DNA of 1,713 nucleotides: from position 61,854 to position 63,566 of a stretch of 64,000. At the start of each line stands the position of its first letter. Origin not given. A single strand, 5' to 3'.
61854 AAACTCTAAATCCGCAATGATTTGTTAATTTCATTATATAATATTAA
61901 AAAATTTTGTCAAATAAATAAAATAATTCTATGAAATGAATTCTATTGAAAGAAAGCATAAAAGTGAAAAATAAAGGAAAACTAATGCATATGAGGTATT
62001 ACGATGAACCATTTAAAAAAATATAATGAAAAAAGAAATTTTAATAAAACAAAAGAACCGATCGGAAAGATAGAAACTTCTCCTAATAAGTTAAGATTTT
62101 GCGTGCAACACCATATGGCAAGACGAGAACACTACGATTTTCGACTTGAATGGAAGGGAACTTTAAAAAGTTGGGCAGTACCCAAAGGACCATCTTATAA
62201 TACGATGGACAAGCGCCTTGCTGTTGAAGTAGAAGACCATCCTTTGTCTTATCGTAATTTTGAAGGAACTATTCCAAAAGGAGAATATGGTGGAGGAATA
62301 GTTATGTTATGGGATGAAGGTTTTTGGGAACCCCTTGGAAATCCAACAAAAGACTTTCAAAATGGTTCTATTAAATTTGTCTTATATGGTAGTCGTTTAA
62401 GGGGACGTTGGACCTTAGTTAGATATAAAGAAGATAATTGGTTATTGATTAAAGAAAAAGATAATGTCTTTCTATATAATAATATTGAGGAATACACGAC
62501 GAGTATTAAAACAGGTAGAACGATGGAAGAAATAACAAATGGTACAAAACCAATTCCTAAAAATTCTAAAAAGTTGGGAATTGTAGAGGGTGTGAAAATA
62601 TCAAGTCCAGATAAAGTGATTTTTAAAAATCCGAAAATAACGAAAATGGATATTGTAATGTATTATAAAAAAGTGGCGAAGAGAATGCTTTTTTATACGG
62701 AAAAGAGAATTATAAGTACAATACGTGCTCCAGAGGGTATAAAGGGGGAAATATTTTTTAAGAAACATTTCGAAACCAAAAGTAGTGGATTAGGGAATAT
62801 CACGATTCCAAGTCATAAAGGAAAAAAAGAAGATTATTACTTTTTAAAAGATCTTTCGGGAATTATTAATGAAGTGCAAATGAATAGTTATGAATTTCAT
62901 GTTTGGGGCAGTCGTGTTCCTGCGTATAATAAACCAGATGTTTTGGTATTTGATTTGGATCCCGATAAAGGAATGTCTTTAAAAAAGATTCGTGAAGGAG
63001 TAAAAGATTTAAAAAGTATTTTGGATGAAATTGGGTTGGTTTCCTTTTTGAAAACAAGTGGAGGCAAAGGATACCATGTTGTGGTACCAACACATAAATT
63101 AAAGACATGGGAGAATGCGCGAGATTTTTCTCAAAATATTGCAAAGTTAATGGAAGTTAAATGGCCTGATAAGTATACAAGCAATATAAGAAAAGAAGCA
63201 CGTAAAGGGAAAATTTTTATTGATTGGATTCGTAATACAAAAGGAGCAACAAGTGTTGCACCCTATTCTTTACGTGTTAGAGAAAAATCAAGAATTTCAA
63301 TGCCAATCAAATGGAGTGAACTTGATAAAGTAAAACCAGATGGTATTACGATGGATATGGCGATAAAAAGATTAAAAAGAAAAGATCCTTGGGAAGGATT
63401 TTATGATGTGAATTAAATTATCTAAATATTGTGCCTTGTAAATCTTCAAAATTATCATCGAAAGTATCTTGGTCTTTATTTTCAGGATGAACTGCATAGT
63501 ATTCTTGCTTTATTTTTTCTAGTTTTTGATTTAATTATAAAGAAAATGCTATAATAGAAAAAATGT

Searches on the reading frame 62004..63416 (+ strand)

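Call 69: search_protein_families(library=pfam, proteins=[window:62004-63416:+], max_evalue=0.00001)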
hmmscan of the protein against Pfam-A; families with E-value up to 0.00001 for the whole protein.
window:62004-63416:+ (470 aa): 2 families
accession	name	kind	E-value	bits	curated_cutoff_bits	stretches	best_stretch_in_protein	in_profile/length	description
PF21686.3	LigD_Prim-Pol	-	5.3e-81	272.4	27.4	1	213-463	1-254/254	LigD, primase-polymerase domain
PF13298.12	LigD_N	-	1.5e-42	144.6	31.1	1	35-140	1-107/107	DNA Ligase D 3'-phosphoesterase domain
